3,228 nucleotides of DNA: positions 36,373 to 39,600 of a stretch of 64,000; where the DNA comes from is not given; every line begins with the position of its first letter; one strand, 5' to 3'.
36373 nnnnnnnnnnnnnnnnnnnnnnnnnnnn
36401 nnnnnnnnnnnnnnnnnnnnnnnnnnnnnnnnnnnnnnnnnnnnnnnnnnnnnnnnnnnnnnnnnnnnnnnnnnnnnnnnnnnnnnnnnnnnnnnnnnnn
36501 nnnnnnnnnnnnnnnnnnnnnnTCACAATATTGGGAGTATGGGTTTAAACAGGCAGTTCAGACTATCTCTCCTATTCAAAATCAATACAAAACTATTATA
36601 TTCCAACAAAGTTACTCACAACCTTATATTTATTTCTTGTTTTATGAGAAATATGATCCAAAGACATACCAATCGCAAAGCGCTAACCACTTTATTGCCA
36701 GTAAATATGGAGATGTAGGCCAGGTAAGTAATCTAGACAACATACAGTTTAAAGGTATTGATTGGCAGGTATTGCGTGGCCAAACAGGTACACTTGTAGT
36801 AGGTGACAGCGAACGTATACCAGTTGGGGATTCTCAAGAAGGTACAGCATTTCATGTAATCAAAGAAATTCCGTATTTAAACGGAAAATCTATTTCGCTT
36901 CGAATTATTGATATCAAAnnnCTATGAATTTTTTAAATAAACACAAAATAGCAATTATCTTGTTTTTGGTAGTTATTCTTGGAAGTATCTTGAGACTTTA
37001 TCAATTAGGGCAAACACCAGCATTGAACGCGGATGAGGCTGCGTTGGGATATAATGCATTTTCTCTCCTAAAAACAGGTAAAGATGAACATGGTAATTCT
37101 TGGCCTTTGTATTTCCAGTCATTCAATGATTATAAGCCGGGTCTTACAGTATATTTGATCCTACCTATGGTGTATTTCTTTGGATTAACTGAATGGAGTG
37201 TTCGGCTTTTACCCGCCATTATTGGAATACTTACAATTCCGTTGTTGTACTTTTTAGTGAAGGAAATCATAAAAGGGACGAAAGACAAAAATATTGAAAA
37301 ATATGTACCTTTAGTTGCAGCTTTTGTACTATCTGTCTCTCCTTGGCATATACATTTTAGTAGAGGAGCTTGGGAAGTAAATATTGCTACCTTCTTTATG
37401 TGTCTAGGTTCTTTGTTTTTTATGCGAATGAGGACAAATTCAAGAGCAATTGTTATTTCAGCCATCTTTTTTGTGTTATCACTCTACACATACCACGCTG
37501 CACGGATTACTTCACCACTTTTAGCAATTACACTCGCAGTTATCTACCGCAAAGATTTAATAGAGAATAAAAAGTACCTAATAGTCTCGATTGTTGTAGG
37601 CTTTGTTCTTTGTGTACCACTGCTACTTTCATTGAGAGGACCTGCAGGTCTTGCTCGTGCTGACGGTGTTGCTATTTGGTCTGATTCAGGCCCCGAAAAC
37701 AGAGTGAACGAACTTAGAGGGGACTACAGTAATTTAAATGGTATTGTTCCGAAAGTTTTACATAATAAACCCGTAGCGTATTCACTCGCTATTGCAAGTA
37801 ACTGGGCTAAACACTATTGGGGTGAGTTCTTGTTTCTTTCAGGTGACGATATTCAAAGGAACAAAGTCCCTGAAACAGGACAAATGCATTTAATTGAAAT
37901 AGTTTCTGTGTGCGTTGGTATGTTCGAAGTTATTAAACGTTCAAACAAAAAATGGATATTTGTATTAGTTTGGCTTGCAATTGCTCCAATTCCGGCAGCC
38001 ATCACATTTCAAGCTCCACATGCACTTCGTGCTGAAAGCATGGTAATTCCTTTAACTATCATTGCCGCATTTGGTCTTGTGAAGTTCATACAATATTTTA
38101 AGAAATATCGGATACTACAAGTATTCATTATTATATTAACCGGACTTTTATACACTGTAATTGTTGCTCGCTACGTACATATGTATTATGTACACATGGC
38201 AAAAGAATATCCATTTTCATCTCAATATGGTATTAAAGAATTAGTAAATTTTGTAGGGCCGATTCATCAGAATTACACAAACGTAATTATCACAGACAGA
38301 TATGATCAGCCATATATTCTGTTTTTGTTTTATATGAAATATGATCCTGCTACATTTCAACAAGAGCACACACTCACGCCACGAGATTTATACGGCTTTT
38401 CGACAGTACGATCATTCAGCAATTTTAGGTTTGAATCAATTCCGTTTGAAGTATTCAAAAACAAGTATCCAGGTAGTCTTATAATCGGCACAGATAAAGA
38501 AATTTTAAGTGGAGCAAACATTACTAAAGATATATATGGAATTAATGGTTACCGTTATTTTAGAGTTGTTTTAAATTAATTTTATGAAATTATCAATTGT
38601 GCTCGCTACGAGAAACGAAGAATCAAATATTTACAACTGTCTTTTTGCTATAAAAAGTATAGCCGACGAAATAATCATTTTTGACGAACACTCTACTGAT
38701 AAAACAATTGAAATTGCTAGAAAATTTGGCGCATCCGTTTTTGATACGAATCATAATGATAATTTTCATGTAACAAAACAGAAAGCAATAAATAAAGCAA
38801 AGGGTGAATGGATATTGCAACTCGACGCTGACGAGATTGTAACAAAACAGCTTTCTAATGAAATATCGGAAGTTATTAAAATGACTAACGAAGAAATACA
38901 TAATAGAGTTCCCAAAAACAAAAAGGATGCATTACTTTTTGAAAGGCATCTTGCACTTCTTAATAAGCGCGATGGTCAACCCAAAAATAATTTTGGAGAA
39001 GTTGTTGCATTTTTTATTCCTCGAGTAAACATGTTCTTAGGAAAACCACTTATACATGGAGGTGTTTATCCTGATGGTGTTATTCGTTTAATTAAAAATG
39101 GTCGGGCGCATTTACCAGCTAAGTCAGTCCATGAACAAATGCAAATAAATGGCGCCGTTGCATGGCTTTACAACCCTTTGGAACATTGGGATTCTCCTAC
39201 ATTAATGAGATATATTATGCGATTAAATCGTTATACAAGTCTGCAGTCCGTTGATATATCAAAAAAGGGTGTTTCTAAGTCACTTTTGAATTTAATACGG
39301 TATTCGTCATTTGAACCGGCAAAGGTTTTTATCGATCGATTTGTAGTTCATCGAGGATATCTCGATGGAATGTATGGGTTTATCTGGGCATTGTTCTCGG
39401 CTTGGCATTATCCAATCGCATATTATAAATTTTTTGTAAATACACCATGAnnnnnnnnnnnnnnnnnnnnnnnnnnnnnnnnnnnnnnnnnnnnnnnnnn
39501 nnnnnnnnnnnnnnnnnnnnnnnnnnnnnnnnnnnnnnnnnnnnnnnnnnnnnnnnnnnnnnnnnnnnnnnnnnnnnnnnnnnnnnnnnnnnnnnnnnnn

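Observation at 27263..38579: Near-tandem array of five PMT-like GT-C paralogs sharing a DE-x3-GY-x-AYS-ILKTG-x-DE-xGN loop motif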

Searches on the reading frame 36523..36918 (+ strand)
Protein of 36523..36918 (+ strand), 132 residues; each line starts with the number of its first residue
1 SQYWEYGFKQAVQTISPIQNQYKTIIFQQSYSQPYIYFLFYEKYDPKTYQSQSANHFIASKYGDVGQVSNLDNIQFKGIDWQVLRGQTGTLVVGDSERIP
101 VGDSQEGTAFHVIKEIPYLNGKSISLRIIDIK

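Call 79: predict_structure(alignment_id=A6)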
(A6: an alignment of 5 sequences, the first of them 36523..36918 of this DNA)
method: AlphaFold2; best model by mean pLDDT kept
length: 132 residues; sequences in the alignment: 5
mean_pLDDT: 65.0   pTM: 0.61
mean pLDDT of the five models: 65.0, 62.2, 60.5, 60.1, 52.1
residues with pLDDT >= 90: 0; 70-90: 53; 50-70: 55; < 50: 24
segments of 3 or more residues with pLDDT < 50: 44-66
pLDDT, mean of each block of 10 residues (from residue 1): 66 80 77 56 49 46 52 73 74 73 59 75 67 52
secondary structure, 60 per line:
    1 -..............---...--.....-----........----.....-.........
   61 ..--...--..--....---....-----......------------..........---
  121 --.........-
elements in order: H2-15 E24-28 H34-41 H46-50 H52-62 E74-77 H81-84 E90-95 E108-117 E123-131

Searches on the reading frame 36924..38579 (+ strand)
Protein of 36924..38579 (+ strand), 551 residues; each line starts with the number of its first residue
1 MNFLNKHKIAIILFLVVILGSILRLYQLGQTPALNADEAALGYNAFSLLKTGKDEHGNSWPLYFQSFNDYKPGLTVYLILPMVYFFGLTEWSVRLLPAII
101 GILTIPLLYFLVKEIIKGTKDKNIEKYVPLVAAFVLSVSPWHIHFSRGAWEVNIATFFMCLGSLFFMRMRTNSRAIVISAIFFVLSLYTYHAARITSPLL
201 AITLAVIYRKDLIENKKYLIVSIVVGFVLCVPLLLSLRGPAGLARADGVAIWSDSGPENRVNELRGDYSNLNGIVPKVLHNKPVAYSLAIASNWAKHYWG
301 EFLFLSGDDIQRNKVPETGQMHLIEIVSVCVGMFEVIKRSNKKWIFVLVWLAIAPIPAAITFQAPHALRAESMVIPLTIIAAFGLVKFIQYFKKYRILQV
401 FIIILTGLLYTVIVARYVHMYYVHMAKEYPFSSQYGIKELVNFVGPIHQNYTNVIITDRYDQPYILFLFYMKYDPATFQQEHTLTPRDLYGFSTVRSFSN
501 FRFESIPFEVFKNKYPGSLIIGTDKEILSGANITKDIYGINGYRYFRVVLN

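Call 4: search_protein_families(library=pfam, proteins=[window:36924-38579:+], max_evalue=0.01)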
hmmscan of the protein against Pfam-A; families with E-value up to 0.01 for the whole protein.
window:36924-38579:+ (551 aa): 2 families
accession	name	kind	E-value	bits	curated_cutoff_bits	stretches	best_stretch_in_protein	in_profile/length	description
PF02366.24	PMT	-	8.2e-08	32.5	22.7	1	16-186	3-174/245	Dolichyl-phosphate-mannose-protein mannosyltransferase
PF13231.12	PMT_2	-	2.8e-05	24.8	26.1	1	72-234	3-158/160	Dolichyl-phosphate-mannose-protein mannosyltransferase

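Call 10: search_protein_families(library=ncbifam, proteins=[window:36924-38579:+], max_evalue=0.01)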
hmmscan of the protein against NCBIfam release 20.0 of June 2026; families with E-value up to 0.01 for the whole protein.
window:36924-38579:+ (551 aa): 1 family
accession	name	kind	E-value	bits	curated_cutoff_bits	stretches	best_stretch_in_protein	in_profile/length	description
TIGR03663.1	TIGR03663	subfamily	1.7e-10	40.5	126.25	1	11-187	2-158/435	flippase activity-associated protein Agl23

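Call 67: list_cluster_members(proteins=[P0001, window:36924-38579:+, window:33594-35261:+, window:29011-30270:+, window:40499-41635:+])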
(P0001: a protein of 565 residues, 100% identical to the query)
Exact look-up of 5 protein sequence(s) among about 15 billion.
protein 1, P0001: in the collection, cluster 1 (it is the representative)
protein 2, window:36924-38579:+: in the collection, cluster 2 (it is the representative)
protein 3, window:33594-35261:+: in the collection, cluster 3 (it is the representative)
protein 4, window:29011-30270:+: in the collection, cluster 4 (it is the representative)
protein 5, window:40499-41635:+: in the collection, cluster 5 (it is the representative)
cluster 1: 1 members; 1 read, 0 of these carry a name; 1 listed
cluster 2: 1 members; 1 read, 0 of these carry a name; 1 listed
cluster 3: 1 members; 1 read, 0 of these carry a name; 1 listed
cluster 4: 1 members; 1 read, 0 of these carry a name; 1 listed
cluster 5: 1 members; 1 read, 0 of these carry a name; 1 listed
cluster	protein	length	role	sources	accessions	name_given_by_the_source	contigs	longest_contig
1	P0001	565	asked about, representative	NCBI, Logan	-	-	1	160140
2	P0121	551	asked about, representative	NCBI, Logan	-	-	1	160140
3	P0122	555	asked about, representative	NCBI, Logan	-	-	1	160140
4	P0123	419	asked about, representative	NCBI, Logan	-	-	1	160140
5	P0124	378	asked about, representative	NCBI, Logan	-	-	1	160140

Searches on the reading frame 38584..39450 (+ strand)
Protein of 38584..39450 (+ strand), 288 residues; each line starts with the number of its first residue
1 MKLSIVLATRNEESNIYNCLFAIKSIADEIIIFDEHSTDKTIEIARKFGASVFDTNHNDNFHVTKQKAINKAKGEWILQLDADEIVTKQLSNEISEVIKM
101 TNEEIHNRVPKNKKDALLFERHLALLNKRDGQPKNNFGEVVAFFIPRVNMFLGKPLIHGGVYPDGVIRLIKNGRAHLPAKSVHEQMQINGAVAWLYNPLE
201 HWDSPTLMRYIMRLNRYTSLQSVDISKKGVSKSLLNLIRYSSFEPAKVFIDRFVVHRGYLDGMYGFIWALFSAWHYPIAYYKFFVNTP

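Call 8: search_protein_families(library=pfam, proteins=[window:38584-39450:+], max_evalue=0.001)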
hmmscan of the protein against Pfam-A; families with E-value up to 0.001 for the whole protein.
window:38584-39450:+ (288 aa): 2 families
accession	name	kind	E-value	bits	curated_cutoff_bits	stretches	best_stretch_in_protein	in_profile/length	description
PF00535.33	Glycos_transf_2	-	2.4e-16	60.5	23.3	1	4-118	1-125/168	Glycosyl transferase family 2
PF13704.12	Glyco_tranf_2_4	-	5.4e-07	30.5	27.5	1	10-96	1-96/98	Glycosyl transferase family 2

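Call 53: search_protein_families(library=ncbifam, proteins=[window:38584-39450:+], max_evalue=1e-8)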
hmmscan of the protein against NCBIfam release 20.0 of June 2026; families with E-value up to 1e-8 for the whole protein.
window:38584-39450:+ (288 aa): 2 families
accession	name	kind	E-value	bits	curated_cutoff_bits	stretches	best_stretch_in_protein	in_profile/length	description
TIGR04283.1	glyco_like_mftF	equivalog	2.6e-12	46.8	182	1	3-103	1-102/221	TIGR04283 family arsenosugar biosynthesis glycosyltransferase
TIGR04195.1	S_glycosyl_SunS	equivalog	2.7e-12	46.3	350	1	8-100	64-157/421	SunS family peptide S-glycosyltransferase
